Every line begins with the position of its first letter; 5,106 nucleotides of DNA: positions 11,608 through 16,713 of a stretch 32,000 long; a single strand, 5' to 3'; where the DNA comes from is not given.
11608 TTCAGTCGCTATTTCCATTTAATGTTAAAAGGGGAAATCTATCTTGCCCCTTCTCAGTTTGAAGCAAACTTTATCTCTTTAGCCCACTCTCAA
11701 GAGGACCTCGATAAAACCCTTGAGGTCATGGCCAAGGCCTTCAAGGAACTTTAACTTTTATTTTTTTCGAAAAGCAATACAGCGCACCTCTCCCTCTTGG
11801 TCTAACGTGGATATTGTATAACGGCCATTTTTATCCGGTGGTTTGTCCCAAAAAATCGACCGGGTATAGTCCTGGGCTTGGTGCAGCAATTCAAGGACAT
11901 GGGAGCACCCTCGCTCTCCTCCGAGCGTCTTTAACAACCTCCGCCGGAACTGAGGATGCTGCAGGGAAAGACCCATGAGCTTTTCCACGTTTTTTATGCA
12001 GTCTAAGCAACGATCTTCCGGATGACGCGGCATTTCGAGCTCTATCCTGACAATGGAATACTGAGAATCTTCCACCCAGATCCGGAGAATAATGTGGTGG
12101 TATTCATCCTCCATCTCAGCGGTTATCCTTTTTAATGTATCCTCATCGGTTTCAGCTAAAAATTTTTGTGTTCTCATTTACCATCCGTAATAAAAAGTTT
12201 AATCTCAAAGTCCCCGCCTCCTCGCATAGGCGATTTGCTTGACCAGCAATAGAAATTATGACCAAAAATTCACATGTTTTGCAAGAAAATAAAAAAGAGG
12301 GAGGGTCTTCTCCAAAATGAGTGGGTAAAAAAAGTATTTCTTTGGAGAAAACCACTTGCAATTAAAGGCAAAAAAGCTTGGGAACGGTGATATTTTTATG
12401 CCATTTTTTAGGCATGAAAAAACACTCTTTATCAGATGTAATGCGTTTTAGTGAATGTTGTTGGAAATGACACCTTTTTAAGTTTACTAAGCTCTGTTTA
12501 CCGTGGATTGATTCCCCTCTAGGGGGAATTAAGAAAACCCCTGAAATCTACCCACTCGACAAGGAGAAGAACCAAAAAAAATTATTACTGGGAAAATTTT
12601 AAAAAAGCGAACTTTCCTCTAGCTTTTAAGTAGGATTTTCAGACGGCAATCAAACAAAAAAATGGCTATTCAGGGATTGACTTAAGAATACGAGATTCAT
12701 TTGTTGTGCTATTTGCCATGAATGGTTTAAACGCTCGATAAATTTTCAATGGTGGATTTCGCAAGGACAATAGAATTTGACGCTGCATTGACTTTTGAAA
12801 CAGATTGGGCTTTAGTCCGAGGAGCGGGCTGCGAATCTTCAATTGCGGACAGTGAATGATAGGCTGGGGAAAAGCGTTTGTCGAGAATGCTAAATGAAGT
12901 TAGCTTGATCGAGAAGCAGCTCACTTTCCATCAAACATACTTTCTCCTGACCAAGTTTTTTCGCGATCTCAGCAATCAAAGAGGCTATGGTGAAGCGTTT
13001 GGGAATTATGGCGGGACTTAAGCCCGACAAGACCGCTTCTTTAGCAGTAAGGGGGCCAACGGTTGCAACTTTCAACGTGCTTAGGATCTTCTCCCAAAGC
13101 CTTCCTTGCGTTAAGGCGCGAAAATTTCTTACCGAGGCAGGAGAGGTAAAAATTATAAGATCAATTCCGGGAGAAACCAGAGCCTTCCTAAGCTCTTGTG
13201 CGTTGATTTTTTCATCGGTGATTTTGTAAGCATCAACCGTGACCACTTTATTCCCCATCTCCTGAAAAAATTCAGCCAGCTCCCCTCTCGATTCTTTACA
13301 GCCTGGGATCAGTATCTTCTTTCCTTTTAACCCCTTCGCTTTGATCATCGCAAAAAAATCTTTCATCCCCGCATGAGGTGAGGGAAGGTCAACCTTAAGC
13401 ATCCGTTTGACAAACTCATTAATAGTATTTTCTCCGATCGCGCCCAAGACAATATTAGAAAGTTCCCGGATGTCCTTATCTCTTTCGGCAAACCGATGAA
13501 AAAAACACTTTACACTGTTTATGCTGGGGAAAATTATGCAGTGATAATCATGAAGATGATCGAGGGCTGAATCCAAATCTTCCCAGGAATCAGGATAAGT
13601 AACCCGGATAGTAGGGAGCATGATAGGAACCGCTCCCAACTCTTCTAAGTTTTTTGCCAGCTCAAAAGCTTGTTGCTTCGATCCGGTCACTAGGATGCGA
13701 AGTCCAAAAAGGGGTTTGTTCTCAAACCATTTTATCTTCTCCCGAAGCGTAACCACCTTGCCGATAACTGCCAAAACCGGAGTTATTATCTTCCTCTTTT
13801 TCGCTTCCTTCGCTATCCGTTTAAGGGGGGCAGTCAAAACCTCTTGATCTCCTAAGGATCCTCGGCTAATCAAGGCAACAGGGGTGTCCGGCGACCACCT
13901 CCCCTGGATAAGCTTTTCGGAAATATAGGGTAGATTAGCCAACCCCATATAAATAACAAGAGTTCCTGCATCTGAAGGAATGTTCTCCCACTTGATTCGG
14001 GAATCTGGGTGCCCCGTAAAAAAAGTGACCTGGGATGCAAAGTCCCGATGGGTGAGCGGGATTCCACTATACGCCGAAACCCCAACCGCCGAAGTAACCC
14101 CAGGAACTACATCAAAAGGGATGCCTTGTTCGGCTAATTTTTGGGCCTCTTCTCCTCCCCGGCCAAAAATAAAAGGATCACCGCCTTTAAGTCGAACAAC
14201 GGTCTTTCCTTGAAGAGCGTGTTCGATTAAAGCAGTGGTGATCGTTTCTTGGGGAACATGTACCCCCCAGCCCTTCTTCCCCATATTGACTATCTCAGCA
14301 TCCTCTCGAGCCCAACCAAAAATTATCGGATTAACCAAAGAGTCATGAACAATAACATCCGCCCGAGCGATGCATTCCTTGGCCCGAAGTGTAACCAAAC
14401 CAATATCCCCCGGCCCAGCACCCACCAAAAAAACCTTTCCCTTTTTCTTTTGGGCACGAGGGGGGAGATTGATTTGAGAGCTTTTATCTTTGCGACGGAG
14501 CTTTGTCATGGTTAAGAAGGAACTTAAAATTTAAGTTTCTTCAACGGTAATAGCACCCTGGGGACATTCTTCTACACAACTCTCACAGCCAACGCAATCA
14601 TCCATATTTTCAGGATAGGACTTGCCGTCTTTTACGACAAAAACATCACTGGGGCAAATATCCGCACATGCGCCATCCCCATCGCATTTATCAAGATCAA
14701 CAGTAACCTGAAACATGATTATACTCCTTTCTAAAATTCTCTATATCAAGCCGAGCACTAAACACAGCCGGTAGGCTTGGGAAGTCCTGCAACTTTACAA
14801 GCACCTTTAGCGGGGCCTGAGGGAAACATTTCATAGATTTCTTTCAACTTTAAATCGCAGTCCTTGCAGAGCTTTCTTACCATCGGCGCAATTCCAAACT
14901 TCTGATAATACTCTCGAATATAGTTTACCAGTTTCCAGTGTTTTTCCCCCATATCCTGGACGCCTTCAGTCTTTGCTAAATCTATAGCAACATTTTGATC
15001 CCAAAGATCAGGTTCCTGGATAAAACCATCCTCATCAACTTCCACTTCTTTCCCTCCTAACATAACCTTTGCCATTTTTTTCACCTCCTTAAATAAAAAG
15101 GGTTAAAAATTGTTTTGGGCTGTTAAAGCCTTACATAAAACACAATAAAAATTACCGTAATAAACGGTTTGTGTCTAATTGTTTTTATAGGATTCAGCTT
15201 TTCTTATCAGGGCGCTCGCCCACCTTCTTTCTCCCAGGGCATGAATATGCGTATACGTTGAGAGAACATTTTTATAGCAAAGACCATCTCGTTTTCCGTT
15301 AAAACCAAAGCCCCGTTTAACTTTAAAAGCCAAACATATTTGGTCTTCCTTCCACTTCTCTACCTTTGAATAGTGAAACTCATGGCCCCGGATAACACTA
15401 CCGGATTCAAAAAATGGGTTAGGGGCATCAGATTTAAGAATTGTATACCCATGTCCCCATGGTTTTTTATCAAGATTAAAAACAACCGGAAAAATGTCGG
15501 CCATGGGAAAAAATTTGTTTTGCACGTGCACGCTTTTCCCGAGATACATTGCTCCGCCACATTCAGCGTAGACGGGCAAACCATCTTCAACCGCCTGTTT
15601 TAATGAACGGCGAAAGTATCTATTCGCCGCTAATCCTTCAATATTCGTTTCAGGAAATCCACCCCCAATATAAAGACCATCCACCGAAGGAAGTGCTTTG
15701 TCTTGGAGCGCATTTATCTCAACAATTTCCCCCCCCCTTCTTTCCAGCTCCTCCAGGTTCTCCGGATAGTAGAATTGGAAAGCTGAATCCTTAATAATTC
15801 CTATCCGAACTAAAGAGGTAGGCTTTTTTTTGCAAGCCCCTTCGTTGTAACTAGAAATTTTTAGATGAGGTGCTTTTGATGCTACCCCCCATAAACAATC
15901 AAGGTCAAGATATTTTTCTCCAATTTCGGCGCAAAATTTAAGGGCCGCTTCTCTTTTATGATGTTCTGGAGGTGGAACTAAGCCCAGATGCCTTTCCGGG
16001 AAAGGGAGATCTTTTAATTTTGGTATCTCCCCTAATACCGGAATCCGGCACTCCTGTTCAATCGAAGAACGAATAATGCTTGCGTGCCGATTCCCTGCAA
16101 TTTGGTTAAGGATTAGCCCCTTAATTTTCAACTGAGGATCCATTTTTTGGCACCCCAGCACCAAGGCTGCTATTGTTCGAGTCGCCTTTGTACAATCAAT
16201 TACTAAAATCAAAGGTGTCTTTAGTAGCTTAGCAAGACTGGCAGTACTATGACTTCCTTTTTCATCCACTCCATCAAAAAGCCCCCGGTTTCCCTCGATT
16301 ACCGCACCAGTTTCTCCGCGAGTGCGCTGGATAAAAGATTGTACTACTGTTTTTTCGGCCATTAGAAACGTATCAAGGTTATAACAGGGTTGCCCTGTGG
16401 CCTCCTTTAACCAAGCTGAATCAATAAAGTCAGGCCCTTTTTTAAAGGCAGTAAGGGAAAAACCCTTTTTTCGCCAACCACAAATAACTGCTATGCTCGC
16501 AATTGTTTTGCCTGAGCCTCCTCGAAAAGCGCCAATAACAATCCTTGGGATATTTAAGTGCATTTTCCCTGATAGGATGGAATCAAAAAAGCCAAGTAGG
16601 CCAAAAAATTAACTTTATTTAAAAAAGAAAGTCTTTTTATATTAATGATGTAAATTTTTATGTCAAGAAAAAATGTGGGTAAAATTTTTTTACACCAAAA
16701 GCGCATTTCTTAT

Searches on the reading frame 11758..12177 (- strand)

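Call 66: search_protein_families(library=pfam, proteins=[window:11758-12177:-], max_evalue=0.00001)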
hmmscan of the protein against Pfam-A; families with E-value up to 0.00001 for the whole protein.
window:11758-12177:- (139 aa): 1 family
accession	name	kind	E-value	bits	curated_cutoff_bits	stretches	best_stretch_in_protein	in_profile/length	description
PF11136.13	DUF2889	-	1.7e-14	54.6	25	1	16-103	35-119/123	Protein of unknown function (DUF2889)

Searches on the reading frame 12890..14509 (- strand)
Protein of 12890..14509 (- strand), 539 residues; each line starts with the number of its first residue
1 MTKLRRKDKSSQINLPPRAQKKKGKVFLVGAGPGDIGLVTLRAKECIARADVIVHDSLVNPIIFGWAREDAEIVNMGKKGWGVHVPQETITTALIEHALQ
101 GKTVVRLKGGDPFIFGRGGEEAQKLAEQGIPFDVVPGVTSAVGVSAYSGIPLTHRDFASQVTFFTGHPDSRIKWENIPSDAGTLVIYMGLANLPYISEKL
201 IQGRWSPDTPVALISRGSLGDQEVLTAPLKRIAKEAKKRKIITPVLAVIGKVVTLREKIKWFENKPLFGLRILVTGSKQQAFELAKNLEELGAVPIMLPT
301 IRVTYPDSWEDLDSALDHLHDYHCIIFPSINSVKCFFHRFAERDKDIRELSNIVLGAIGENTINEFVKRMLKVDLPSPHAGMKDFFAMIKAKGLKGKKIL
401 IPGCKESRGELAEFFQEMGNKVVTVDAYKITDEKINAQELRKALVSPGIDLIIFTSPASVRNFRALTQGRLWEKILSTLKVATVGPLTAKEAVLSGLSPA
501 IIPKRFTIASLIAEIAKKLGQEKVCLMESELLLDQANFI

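Call 66: search_protein_families(library=pfam, proteins=[window:12890-14509:-], max_evalue=0.00001)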
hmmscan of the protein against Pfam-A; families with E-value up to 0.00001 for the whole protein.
window:12890-14509:- (539 aa): 2 families
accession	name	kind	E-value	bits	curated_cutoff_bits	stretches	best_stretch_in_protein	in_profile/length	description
PF00590.25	TP_methylase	-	2.9e-48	165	27.8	1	25-232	1-211/212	Tetrapyrrole (Corrin/Porphyrin) Methylases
PF02602.20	HEM4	-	4.5e-46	157.3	27.5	1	283-513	2-231/231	Uroporphyrinogen-III synthase HemD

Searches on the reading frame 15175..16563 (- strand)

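Call 66: search_protein_families(library=pfam, proteins=[window:15175-16563:-], max_evalue=0.00001)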
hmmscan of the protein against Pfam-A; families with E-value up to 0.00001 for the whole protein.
window:15175-16563:- (462 aa): 3 families
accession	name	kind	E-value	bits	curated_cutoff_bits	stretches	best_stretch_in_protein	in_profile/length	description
PF07685.20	GATase_3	-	2e-35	122.7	27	1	253-444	1-193/196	CobB/CobQ-like glutamine amidotransferase domain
PF01656.29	CbiA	-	1.7e-13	51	25.4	1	8-188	1-118/125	CobQ/CobB/MinD/ParA nucleotide binding domain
PF13500.12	AAA_26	-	2.1e-11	44.5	27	1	87-186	102-194/198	AAA domain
